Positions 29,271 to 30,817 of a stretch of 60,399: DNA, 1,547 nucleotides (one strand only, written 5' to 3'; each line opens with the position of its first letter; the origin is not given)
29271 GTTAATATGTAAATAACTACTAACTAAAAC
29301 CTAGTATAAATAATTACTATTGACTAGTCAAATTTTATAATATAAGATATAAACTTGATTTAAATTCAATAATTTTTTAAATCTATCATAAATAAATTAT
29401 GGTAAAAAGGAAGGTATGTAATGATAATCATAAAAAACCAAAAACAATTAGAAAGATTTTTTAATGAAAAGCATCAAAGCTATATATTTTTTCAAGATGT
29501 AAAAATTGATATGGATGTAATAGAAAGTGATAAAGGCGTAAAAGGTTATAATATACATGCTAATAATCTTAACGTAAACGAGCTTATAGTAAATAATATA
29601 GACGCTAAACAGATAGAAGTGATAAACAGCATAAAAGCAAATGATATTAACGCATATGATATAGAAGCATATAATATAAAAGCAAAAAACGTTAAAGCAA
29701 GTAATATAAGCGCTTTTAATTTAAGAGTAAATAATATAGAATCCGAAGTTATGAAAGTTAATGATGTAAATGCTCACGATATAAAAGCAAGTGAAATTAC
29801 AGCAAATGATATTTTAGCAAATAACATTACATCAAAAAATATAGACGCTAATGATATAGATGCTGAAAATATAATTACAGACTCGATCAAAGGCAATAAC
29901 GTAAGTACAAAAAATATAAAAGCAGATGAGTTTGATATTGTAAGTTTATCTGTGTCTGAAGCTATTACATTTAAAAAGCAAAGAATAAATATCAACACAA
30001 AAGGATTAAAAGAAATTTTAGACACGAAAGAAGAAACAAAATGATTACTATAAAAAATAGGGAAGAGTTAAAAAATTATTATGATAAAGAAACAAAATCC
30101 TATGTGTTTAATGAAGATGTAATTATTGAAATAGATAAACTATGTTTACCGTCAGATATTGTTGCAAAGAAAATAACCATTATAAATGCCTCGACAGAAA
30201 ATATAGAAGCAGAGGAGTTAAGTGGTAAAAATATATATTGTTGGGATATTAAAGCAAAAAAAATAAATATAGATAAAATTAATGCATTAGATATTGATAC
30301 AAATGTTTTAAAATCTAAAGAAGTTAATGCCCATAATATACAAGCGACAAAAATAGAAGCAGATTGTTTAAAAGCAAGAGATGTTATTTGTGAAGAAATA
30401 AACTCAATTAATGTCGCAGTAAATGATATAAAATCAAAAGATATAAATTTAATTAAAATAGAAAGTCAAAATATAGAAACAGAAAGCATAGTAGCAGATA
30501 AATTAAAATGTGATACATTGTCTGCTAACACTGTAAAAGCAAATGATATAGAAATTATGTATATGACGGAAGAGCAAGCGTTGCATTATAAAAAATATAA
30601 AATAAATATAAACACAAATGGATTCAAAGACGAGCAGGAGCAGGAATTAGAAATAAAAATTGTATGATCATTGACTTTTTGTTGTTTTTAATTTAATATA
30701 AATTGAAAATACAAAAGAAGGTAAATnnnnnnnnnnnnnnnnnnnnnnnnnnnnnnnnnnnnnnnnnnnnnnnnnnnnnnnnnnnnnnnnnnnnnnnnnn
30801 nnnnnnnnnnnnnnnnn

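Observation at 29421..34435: Eight tandem same-strand paralogues of an unrecognised repeat-protein family with conserved N- and C-terminal caps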

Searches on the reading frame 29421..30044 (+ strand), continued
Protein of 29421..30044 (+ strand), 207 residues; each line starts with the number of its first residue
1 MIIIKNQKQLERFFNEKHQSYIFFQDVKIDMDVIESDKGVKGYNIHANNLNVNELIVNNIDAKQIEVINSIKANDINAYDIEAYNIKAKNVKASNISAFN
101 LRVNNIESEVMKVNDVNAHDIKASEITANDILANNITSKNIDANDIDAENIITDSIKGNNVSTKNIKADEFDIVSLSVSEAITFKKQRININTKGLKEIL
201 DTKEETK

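Call 18: fold_search(model_id=the predicted structure, library=pdb)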
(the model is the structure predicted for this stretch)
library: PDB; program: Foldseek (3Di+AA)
matches with E <= 10: 353; with E <= 0.001: 0
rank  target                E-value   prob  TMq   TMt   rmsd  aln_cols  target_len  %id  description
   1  4aaw                  1.1e-03  0.85  0.20  0.13  12.1       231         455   12  S.pneumoniae GlmU in complex with an antibacterial inhibitor (released 2012-02-15)
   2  4ac3                  1.7e-03  0.90  0.22  0.13  14.0       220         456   11  S.pneumoniae GlmU in complex with an antibacterial inhibitor (released 2012-02-15)
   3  3d8v                  2.1e-03  0.99  0.26  0.14  11.5       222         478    7  Crystal structure of GlmU from Mycobacterium tuberculosis in complex with uridine-diphosphate-N-acetylglucosamine (released 2009-03-10)
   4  2v0h                  2.7e-03  0.90  0.21  0.14  11.7       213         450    8  Characterization of Substrate Binding and Catalysis of the Potential Antibacterial Target N-acetylglucosamine-1-phosphat (released 2008-01-15)
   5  7kr9                  3.4e-03  0.77  0.21  0.14  12.1       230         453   10  Bifunctional enzyme GlmU bound to Zn(II) (released 2021-12-01)
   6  9dqf                  3.8e-03  0.69  0.21  0.13  11.5       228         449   10  Crystal structure of bifunctional GlmU from Staphylococcus aureus NCTC 8325 complexed with acetyl CoA and citrate (released 2025-05-14)
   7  8cu9                  4.9e-03  0.85  0.22  0.14  11.5       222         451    9  Crystal Structure of Bifunctional protein GlmU from Klebsiella pneumoniae subsp. pneumoniae (released 2022-05-25)
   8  5vmk_B                6.0e-03  0.75  0.22  0.14  11.9       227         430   10  Crystal structure of a bifunctional GlmU UDP-N-acetylglucosamine diphosphorylase/glucosamine-1- phosphate N-acetyltran (released 2017-05-24)
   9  2v0j                  8.6e-03  0.91  0.26  0.15  11.7       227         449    7  Characterization of Substrate Binding and Catalysis of the Potential Antibacterial Target N-acetylglucosamine-1-phosphat (released 2008-01-15)
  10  1g95                  9.1e-03  0.63  0.21  0.13  12.2       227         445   11  CRYSTAL STRUCTURE OF S.PNEUMONIAE GLMU, APO FORM (released 2001-05-22)
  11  1g97                  9.1e-03  0.63  0.21  0.13  11.8       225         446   12  S.PNEUMONIAE GLMU COMPLEXED WITH UDP-N-ACETYLGLUCOSAMINE AND MG2+ (released 2001-05-22)
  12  5vmk_C                1.2e-02  0.77  0.23  0.15  11.7       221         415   10  Crystal structure of a bifunctional GlmU UDP-N-acetylglucosamine diphosphorylase/glucosamine-1- phosphate N-acetyltran (released 2017-05-24)
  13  9dr4                  1.2e-02  0.51  0.21  0.14  11.5       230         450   10  Crystal structure of bifunctional GlmU from Staphylococcus aureus NCTC 8325 complexed with UTP, CoA and Glc 1-P (released 2025-05-14)
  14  4fce                  1.2e-02  0.57  0.21  0.13  12.2       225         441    7  Crystal structure of Yersinia pestis GlmU in complex with alpha-D-glucosamine 1-phosphate (GP1) (released 2012-07-11)
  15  6n2c_A                1.3e-02  0.77  0.26  0.17  11.0       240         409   15  The Crystal Structure of Caldicellulosiruptor hydrothermalis Tapirin C-terminal domain (released 2018-12-19)
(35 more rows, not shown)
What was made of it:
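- On Left-handed hexapeptide-repeat beta-helix: Foldseek matches have TM of about 0.2 (call 18).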

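Call 20: list_cluster_members(proteins=[window:29421-30041:+, window:30041-30664:+, window:30727-31584:+, window:31640-32440:+, window:32455-32994:+, window:33008-33457:+, window:33472-33885:+, window:33899-34432:+, window:34403-35755:-, window:30703-31584:+])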
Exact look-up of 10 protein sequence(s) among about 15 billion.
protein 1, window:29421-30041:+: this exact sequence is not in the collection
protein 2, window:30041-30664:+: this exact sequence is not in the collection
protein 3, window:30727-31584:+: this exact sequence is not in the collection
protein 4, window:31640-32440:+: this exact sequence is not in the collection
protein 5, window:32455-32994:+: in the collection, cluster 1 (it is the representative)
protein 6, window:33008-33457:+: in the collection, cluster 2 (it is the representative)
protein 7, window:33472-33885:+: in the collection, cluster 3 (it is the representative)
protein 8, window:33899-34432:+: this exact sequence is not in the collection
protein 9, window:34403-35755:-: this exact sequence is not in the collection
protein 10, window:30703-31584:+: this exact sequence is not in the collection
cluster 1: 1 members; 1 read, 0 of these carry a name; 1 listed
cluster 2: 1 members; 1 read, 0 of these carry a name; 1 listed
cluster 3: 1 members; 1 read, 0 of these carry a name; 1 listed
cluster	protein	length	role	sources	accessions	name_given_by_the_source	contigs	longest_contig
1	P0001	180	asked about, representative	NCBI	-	-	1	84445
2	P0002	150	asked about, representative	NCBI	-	-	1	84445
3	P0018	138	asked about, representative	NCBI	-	-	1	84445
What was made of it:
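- Five of the eight products are missing from the public protein collection as exact sequences (call 20).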

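Call 27: search_dna_similar(query=P0006, collection=phages, mode=protein, max_evalue=0.001, max_rows=30)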
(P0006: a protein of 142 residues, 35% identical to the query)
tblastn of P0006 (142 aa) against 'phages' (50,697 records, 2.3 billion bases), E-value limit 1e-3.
Records with a match: 1; places in all: 2; records where one place covers at least 80% of the query: 0.
Best place of each record, by identity: <60% 1.
By first word of the organism name: Sigmofec 1.
By host as written in the record: - 1.
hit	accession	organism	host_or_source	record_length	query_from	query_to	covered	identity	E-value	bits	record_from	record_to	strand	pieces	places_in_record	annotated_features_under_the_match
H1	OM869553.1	Sigmofec virus UA08Rod_5307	Sigmodon arizonae feces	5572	33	124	65%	33.7%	2e-11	66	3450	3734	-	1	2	hypothetical protein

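Call 38: fold_search(model_id=the predicted structure, library=viral)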
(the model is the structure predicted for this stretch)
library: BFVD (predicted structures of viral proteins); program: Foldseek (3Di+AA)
matches with E <= 10: 456; with E <= 0.001: 8
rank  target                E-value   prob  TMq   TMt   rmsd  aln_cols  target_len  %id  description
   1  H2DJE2                5.2e-06  0.96  0.16  0.16  13.1       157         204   11  ORF71 (Fragment) [Equid alphaherpesvirus 1]
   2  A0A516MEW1            8.7e-06  1.00  0.40  0.10   6.9       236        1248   14  (no name in the UniProt tables at hand)
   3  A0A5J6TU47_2          1.2e-05  0.98  0.19  0.06  13.0       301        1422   14  (no name in the UniProt tables at hand)
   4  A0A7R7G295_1          4.2e-05  1.00  0.33  0.07  12.8       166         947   25  (no name in the UniProt tables at hand)
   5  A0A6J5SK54            7.4e-05  1.00  0.59  0.50   7.1       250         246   20  Uncharacterized protein [uncultured Caudovirales phage]
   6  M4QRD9                5.1e-04  1.00  0.55  0.10   7.2       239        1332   16  (no name in the UniProt tables at hand)
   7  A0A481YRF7            7.3e-04  0.91  0.23  0.26  11.1       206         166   17  Uncharacterized protein [Marseillevirus LCMAC101]
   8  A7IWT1                9.4e-04  0.14  0.12  0.11  19.0       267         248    9  Uncharacterized protein b406L [Paramecium bursaria Chlorella virus NY2A]
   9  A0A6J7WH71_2          1.2e-03  0.94  0.23  0.09  13.1       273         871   11  Bacteriophage T7 tail fibre protein [uncultured Caudovirales phage]
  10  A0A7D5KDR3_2          3.1e-03  0.94  0.26  0.08  15.4       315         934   13  Uncharacterized protein [Synechococcus phage S-CAM7]
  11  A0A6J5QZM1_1          3.3e-03  0.82  0.23  0.05  22.4       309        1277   12  PKD/Chitinase domain containing protein [uncultured Caudovirales phage]
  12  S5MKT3                5.3e-03  0.33  0.17  0.11  14.0       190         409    8  LEF-7 [Choristoneura rosaceana nucleopolyhedrovirus]
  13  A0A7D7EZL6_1          6.2e-03  0.91  0.28  0.09  11.7       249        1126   14  (no name in the UniProt tables at hand)
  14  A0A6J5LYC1            8.0e-03  0.99  0.41  0.08   8.8       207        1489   15  Uncharacterized protein [uncultured Caudovirales phage]
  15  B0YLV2                8.9e-03  0.28  0.18  0.15  12.8       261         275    8  Trophozoite antigen-like protein [Glossina hytrovirus (isolate Glossina pallidipes/Ethiopia/Seibersdorf/-)]
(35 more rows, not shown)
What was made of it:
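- Closest known: A-x-x-I-x repeat tracts of giant phage tail-fibre or virion-like proteins. Same: BFVD neighbours are uncharacterised Caudovirales proteins (call 38).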

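Call 39: search_protein_representatives(alignment_id=A1)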
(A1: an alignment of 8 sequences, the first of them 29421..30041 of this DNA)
Query: 8 sequences, 204 profile positions. Proteins with E-value up to 0.001 (for the whole library): 7819; up to 1e-10: 2154; up to 1e-30: 165. The best 150 are listed.
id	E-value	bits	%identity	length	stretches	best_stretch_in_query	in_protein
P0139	5.0e-113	392.1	-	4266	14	33-166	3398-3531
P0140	1.3e-99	348.4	-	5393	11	55-180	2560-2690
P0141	8.6e-96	335.8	-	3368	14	31-173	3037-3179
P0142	3.3e-88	311.1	-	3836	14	33-168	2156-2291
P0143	5.2e-85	300.6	-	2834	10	16-178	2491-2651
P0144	5.5e-74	264.6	-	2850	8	40-172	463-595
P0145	5.5e-73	261.4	-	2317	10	48-167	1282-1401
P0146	4.4e-72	258.4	-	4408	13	58-168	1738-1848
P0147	2.1e-71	256.2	-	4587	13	40-165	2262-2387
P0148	8.4e-65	234.6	-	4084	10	44-170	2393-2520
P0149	1.5e-64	233.9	-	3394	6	41-171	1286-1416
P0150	4.1e-63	229.2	-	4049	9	40-168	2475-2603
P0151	5.8e-62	225.4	-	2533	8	31-156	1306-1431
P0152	1.1e-61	224.5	-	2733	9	21-138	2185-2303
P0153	1.6e-61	223.9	-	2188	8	40-170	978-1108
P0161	5.8e-55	202.5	-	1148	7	43-164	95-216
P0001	2.1e-54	200.7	-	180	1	1-200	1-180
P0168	2.0e-50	187.7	-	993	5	45-163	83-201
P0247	3.4e-35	138.0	-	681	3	50-162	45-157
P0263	5.2e-34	134.1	-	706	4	40-172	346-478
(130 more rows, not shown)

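Call 49: find_encoding_contigs(protein=P0012, flank=7000, max_places=3)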
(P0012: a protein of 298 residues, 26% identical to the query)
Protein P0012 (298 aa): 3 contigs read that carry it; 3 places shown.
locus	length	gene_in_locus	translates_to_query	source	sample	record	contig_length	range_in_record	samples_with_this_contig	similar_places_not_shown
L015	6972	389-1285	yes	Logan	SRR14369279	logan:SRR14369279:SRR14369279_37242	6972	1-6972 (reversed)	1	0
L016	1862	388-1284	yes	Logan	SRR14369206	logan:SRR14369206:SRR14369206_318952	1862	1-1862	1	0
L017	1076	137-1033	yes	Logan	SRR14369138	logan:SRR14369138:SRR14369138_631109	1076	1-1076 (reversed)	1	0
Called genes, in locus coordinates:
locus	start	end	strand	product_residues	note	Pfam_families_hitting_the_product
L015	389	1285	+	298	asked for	-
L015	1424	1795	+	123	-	-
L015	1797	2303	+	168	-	-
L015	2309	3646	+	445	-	PF07728:AAA_5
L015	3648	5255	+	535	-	-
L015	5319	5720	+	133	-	-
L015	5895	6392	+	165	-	-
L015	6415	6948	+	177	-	-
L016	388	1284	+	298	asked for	-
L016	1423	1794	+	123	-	-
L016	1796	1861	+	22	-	?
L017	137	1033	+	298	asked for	-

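Call 52: search_protein_families(library=pfam, proteins=[P0161, P0168, P0247, P0263, P0143], max_evalue=0.01)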
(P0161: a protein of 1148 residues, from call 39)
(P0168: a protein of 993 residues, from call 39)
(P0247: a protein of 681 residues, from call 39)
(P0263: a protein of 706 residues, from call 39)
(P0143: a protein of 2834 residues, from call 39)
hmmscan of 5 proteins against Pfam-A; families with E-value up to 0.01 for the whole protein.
P0161 (1148 aa): 1 family
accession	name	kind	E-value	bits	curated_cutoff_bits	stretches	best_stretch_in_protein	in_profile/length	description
PF25296.1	Decapeptide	-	0.00063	20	45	0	101-158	6-63/74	Decapeptide repeat region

P0168 (993 aa): 1 family
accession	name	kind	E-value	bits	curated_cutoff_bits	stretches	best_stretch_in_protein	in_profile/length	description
PF25296.1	Decapeptide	-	8.4e-07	29.2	45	0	142-205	6-69/74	Decapeptide repeat region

P0247 (681 aa): 1 family
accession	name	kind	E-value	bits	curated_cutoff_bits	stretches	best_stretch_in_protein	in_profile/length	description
PF25296.1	Decapeptide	-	6.7e-06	26.3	45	1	131-198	3-70/74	Decapeptide repeat region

P0263 (706 aa): 1 family
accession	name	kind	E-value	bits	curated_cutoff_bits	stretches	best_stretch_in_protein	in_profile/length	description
PF25296.1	Decapeptide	-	1.3e-09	38.2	45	1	154-223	3-72/74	Decapeptide repeat region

P0143 (2834 aa): 1 family
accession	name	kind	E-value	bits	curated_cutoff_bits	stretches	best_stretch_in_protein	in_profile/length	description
PF02018.23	CBM_4_9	-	0.0006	20.6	25.9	1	1274-1382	13-123/136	Carbohydrate binding domain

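Call 68: search_protein_families(library=padloc, proteins=[window:29421-30044:+, P0006, P0011], max_evalue=0.1)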
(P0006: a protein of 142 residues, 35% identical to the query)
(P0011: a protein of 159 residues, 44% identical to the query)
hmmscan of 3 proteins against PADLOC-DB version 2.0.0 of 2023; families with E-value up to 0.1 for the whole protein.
window:29421-30044:+ (207 aa): 0 families

P0006 (142 aa): 0 families

P0011 (159 aa): 0 families

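Call 88: find_related_loci(query=A6, collection=viral_contigs, flank=6000)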
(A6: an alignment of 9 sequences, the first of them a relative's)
Query A6 (159 aa) in viral_contigs; peptide patterns used: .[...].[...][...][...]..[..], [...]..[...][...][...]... (x = any residue, [..] = any of these).
600 stretches matched a pattern, but none encodes a relative of the query by tblastn (E <= 1e-3).
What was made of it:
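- Tried and rejected: The KEFN-subgroup scan of IMG/VR found none (call 88).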

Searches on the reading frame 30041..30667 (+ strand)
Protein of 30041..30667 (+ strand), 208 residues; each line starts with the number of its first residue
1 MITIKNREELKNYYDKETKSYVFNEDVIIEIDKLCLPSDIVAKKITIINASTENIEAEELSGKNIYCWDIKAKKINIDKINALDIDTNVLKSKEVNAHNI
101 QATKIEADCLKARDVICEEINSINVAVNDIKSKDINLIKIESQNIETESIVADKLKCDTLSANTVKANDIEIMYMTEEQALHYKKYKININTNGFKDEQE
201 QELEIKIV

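Call 3: search_protein_families(library=pfam, proteins=[window:30041-30667:+], max_evalue=1)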
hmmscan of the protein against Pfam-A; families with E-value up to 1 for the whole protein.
window:30041-30667:+ (208 aa): 2 families
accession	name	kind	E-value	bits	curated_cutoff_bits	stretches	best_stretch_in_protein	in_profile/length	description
PF20138.4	DUF6528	-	0.074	12.4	23.5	1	134-183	132-181/327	Family of unknown function (DUF6528)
PF21440.4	aSelB_III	-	0.52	10.8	19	1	27-69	27-70/108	Archaeal selenocysteine-specific elongation factor, domain III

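Call 4: search_protein_families(library=ncbifam, proteins=[window:30041-30667:+], max_evalue=1)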
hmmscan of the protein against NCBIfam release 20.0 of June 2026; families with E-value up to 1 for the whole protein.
window:30041-30667:+ (208 aa): 1 family
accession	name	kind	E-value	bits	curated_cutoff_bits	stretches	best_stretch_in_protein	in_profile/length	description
TIGR00664.1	DNA_III_psi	equivalog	0.019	15.1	150.55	1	132-192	33-92/131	DNA polymerase III subunit psi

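Call 68: search_protein_families(library=padloc, proteins=[window:30041-30667:+], max_evalue=0.1)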
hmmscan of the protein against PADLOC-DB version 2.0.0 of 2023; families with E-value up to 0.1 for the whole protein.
window:30041-30667:+ (208 aa): 0 families
